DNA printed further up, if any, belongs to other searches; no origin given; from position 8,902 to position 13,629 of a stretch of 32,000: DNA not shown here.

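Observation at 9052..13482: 1476-aa helicase-nuclease fusion as sole intact cargo: candidate single-gene defence system (Hhe/Nhi-like architecture)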

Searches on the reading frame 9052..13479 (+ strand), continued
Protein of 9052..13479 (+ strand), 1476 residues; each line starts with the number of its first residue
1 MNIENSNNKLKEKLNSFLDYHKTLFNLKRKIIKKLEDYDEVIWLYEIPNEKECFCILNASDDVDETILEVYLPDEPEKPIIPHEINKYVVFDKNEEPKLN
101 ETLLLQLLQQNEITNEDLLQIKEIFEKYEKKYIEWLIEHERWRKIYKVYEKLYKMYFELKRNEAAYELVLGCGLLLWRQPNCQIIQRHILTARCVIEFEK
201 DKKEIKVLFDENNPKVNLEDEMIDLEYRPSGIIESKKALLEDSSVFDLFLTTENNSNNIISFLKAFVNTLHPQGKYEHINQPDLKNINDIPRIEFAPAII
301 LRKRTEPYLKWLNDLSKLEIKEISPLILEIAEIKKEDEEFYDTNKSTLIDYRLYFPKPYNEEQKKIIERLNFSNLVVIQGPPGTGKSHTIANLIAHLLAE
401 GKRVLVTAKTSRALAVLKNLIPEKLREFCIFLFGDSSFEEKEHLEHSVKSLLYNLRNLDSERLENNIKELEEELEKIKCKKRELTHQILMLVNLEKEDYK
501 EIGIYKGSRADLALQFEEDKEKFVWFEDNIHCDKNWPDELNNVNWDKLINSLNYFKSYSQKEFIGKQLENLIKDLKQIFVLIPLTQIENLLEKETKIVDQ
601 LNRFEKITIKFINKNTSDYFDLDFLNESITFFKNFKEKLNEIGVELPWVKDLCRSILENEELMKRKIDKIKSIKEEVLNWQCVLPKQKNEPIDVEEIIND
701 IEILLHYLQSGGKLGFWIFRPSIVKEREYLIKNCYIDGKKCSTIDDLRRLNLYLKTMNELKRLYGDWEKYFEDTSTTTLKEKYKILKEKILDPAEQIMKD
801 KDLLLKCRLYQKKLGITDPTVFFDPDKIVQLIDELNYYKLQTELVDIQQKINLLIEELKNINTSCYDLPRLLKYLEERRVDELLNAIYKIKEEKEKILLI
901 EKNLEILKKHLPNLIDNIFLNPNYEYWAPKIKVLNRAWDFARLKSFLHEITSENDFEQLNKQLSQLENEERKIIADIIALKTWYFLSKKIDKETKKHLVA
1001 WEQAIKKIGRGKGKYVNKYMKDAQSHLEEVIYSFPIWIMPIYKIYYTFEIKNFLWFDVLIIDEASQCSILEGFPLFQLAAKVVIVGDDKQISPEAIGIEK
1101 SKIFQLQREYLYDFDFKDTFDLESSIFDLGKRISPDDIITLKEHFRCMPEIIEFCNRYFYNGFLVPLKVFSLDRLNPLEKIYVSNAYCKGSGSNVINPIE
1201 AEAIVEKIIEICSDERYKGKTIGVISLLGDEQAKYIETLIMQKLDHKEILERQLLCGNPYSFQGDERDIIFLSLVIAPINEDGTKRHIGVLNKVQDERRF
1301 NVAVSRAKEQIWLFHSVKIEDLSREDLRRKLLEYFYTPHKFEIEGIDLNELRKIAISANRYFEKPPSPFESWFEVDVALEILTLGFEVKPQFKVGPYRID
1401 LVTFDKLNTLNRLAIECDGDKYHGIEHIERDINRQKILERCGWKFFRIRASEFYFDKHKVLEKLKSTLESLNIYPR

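Call 19: search_protein_families(library=pfam, proteins=[P0007, P0009, P0053, P0010, P0069], max_evalue=0.01)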
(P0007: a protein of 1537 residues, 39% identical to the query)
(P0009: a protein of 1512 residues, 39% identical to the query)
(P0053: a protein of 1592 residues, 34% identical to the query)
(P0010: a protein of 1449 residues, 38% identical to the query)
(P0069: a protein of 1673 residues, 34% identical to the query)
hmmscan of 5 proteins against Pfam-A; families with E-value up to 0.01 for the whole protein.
P0007 (1537 aa): 19 families
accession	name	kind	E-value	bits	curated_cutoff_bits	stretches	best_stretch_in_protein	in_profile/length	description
PF18741.7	MTES_1575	-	7.2e-28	96.9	38.2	1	1340-1432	1-96/96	REase_MTES_1575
PF13087.12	AAA_12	-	8.8e-18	65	27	1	1093-1281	2-191/195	AAA domain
PF13086.12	AAA_11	-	1e-16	61.9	27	2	338-488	2-147/257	AAA domain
PF13245.12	AAA_19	-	7.1e-11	42.9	25.1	1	342-418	1-78/134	AAA domain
PF13604.12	AAA_30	-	1.3e-10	41.8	27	1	338-407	2-73/191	AAA domain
PF01272.25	GreA_GreB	-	6.3e-10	39.3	26.9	1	1462-1531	6-75/77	Transcription elongation factor, GreA/GreB, C-term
PF04480.18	DUF559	-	6.7e-08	32.8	20.6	1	1358-1432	38-108/109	Protein of unknown function (DUF559)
PF20720.3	nSTAND3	-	3.8e-06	27.1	27.2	1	344-396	9-61/155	Novel STAND NTPase 3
PF05127.21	NAT10_TcmA_helicase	-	4.6e-05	23.8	22.7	0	357-416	2-58/176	RNA cytidine acetyltransferase NAT10/TcmA, helicase domain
PF24883.2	NPHP3_N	-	0.00099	19.8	24.8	0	350-471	20-117/164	Nephrocystin 3, N-terminal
PF25199.1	nSTAND_NTPase5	-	0.0014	18.9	34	1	347-394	36-84/145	Novel STAND NTPase 5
PF02562.22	PhoH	-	0.0024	17.9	27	0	336-368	3-35/205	PhoH-like protein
PF10881.14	DUF2726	-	0.0025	18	24.7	0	1360-1418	53-114/126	Protein of unknown function (DUF2726)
PF09848.15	SLFN-g3_helicase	-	0.0029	17.4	24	0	353-402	2-53/354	Schlafen group 3, DNA/RNA helicase domain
PF13191.12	AAA_16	-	0.0039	18.1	32.6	1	348-392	18-63/167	AAA ATPase domain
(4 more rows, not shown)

P0009 (1512 aa): 16 families
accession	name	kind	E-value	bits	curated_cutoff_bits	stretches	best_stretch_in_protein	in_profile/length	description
PF18741.7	MTES_1575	-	2.8e-28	98.3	38.2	1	1316-1406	1-94/96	REase_MTES_1575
PF13087.12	AAA_12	-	9.1e-19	68.2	27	1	1070-1257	2-191/195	AAA domain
PF13086.12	AAA_11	-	9.7e-15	55.5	27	1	319-560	2-187/257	AAA domain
PF01272.25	GreA_GreB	-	2.8e-10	40.5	26.9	1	1440-1510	5-75/77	Transcription elongation factor, GreA/GreB, C-term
PF13604.12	AAA_30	-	9.8e-09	35.7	27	1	319-379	2-64/191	AAA domain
PF13245.12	AAA_19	-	1.4e-08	35.4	25.1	1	323-381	1-61/134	AAA domain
PF05127.21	NAT10_TcmA_helicase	-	4e-07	30.5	22.7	1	338-428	2-89/176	RNA cytidine acetyltransferase NAT10/TcmA, helicase domain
PF04480.18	DUF559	-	7.7e-05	23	20.6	1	1334-1407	38-107/109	Protein of unknown function (DUF559)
PF20720.3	nSTAND3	-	0.00019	21.6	27.2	1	325-377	9-61/155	Novel STAND NTPase 3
PF09848.15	SLFN-g3_helicase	-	0.00022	21.1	24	1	334-385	2-55/354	Schlafen group 3, DNA/RNA helicase domain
PF01443.25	Viral_helicase1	-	0.00044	20.6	21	0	337-375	2-37/228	Viral superfamily 1 RNA helicase core domain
PF24883.2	NPHP3_N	-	0.0043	17.7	24.8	0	332-408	21-95/164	Nephrocystin 3, N-terminal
PF02562.22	PhoH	-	0.0043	17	27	0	317-353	3-39/205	PhoH-like protein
PF13191.12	AAA_16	-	0.0063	17.5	32.6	0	334-398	25-96/167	AAA ATPase domain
PF25199.1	nSTAND_NTPase5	-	0.0073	16.6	34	0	333-375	41-84/145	Novel STAND NTPase 5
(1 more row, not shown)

P0053 (1592 aa): 14 families
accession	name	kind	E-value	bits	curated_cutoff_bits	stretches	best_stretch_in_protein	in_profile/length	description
PF18741.7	MTES_1575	-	1.5e-26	92.7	38.2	1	1378-1470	1-96/96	REase_MTES_1575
PF13087.12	AAA_12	-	2.5e-16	60.3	27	1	1133-1318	2-190/195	AAA domain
PF13086.12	AAA_11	-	2.6e-13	50.8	27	2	375-467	2-105/257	AAA domain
PF01272.25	GreA_GreB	-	1.3e-10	41.6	26.9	1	1517-1588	5-76/77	Transcription elongation factor, GreA/GreB, C-term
PF13604.12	AAA_30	-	3.5e-09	37.1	27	1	376-434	3-63/191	AAA domain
PF13245.12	AAA_19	-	6e-09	36.6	25.1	1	379-434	1-58/134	AAA domain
PF05127.21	NAT10_TcmA_helicase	-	0.00016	22.1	22.7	0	394-442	2-51/176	RNA cytidine acetyltransferase NAT10/TcmA, helicase domain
PF20720.3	nSTAND3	-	0.00056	20.1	27.2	1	378-423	6-51/155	Novel STAND NTPase 3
PF04480.18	DUF559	-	0.0015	18.8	20.6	1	1412-1463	52-101/109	Protein of unknown function (DUF559)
PF01443.25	Viral_helicase1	-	0.0066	16.7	21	0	393-422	2-30/228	Viral superfamily 1 RNA helicase core domain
PF01580.24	FtsK_SpoIIIE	-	0.0066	16.4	24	0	381-416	31-66/221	FtsK/SpoIIIE family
PF03308.22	MeaB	-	0.0073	15.8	23.1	0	380-428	24-72/273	Methylmalonyl Co-A mutase-associated GTPase MeaB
PF13191.12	AAA_16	-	0.0076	17.2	32.6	1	384-438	17-75/167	AAA ATPase domain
PF00580.27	UvrD-helicase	-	0.0087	16.2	23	1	376-418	2-42/271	UvrD/REP helicase N-terminal domain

P0010 (1449 aa): 13 families
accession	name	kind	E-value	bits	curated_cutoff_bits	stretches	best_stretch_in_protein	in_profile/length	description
PF18741.7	MTES_1575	-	8e-29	100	38.2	1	1330-1422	1-96/96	REase_MTES_1575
PF13087.12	AAA_12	-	2.9e-21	76.4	27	1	1085-1272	1-191/195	AAA domain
PF13086.12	AAA_11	-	1.1e-14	55.3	27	1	327-508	2-147/257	AAA domain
PF13245.12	AAA_19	-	4.1e-09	37.1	25.1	1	333-397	3-69/134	AAA domain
PF13604.12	AAA_30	-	1.9e-08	34.7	27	1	327-387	2-64/191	AAA domain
PF05127.21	NAT10_TcmA_helicase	-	4.1e-06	27.2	22.7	1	346-403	2-58/176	RNA cytidine acetyltransferase NAT10/TcmA, helicase domain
PF04480.18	DUF559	-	1.6e-05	25.1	20.6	1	1348-1422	38-108/109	Protein of unknown function (DUF559)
PF20720.3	nSTAND3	-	4.8e-05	23.5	27.2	1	335-385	11-61/155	Novel STAND NTPase 3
PF00580.27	UvrD-helicase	-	9e-05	22.7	23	1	328-594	2-206/271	UvrD/REP helicase N-terminal domain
PF25199.1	nSTAND_NTPase5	-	0.0012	19.1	34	1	338-414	38-115/145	Novel STAND NTPase 5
PF13191.12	AAA_16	-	0.0018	19.2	32.6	1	334-403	15-85/167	AAA ATPase domain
PF24883.2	NPHP3_N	-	0.0088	16.7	24.8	0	341-414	22-93/164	Nephrocystin 3, N-terminal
PF09848.15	SLFN-g3_helicase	-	0.0097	15.7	24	0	343-393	3-55/354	Schlafen group 3, DNA/RNA helicase domain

P0069 (1673 aa): 11 families
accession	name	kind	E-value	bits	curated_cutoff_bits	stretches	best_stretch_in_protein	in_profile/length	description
PF18741.7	MTES_1575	-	4.5e-30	104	38.2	1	1405-1497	1-96/96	REase_MTES_1575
PF13086.12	AAA_11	-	2.6e-16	60.6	27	2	400-555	2-147/257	AAA domain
PF13087.12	AAA_12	-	1.6e-13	51.1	27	1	1160-1345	2-190/195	AAA domain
PF13604.12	AAA_30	-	3.2e-08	34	27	1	401-459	3-63/191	AAA domain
PF13245.12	AAA_19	-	4.4e-08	33.8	25.1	1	404-459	1-58/134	AAA domain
PF04480.18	DUF559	-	2.6e-05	24.5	20.6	1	1431-1497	46-108/109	Protein of unknown function (DUF559)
PF05127.21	NAT10_TcmA_helicase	-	0.00051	20.4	22.7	0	419-468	2-52/176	RNA cytidine acetyltransferase NAT10/TcmA, helicase domain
PF13481.12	AAA_25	-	0.0026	17.8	27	0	404-454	23-72/195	AAA domain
PF13191.12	AAA_16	-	0.0041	18.1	32.6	0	415-460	25-72/167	AAA ATPase domain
PF01443.25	Viral_helicase1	-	0.0096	16.2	21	0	418-446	2-29/228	Viral superfamily 1 RNA helicase core domain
PF00580.27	UvrD-helicase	-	0.0097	16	23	0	401-443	2-42/271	UvrD/REP helicase N-terminal domain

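Call 26: find_encoding_contigs(protein=window:9052-13479:+, flank=10000, max_places=6)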
Protein window:9052-13479:+ (1476 aa): 15 contigs read that carry it; 6 places shown.
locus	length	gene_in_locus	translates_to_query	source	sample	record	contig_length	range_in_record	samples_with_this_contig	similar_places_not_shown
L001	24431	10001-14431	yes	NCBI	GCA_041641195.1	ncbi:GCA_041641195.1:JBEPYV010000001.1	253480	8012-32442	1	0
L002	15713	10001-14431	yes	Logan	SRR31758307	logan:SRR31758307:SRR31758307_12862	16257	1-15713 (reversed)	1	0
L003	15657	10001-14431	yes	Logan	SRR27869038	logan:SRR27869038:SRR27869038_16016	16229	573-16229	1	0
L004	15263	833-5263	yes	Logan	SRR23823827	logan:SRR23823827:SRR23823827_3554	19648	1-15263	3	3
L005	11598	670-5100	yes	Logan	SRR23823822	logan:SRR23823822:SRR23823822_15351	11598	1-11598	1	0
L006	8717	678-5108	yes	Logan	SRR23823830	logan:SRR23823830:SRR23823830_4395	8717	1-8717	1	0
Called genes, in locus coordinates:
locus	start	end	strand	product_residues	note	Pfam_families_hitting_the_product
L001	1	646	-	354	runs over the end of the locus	PF04055:Radical_SAM, PF13353:Fer4_12 (weak)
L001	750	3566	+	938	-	PF00133:tRNA-synt_1, PF09334:tRNA-synt_1g, PF01406:tRNA-synt_1e, PF01921:tRNA-synt_1f (weak), PF08264:Anticodon_1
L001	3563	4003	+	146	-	PF01252:Peptidase_A8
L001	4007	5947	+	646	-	PF07719:TPR_2 (faint)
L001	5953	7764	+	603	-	PF00425:Chorismate_bind, PF01063:Aminotran_4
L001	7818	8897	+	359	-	PF00180:Iso_dh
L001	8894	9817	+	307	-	PF00056:Ldh_1_N, PF02866:Ldh_1_C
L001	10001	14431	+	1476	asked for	PF13086:AAA_11, PF13245:AAA_19 (weak), PF13604:AAA_30, PF20720:nSTAND3 (weak), PF24883:NPHP3_N (weak), PF13086:AAA_11, PF13087:AAA_12, PF18741:MTES_1575, +1 more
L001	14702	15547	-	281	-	PF17874:TPR_MalT, PF14559:TPR_19 (weak), PF28559:TPR_SusR, PF13424:TPR_12, PF13424:TPR_12, PF00515:TPR_1, PF13181:TPR_8, PF13424:TPR_12, +16 more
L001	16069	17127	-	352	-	PF00144:Beta-lactamase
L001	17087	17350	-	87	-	PF06305:LapA_dom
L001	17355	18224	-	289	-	PF01430:HSP33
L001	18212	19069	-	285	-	PF01180:DHO_dh, PF01207:Dus, PF01645:Glu_synthase (faint), PF03060:NMO, PF00977:His_biosynth (weak), PF01070:FMN_dh (weak)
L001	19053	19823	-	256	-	PF10418:DHODB_Fe-S_bind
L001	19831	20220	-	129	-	-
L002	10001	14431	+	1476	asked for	PF13086:AAA_11, PF13245:AAA_19 (weak), PF13604:AAA_30, PF20720:nSTAND3 (weak), PF24883:NPHP3_N (weak), PF13086:AAA_11, PF13087:AAA_12, PF18741:MTES_1575, +1 more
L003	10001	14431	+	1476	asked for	PF13086:AAA_11, PF13245:AAA_19 (weak), PF13604:AAA_30, PF20720:nSTAND3 (weak), PF24883:NPHP3_N (weak), PF13086:AAA_11, PF13087:AAA_12, PF18741:MTES_1575, +1 more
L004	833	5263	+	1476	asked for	PF13086:AAA_11, PF13245:AAA_19 (weak), PF13604:AAA_30, PF20720:nSTAND3 (weak), PF24883:NPHP3_N (weak), PF13086:AAA_11, PF13087:AAA_12, PF18741:MTES_1575, +1 more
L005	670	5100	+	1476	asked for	PF13086:AAA_11, PF13245:AAA_19 (weak), PF13604:AAA_30, PF20720:nSTAND3 (weak), PF24883:NPHP3_N (weak), PF13086:AAA_11, PF13087:AAA_12, PF18741:MTES_1575, +1 more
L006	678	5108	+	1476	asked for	PF13086:AAA_11, PF13245:AAA_19 (weak), PF13604:AAA_30, PF20720:nSTAND3 (weak), PF24883:NPHP3_N (weak), PF13086:AAA_11, PF13087:AAA_12, PF18741:MTES_1575, +1 more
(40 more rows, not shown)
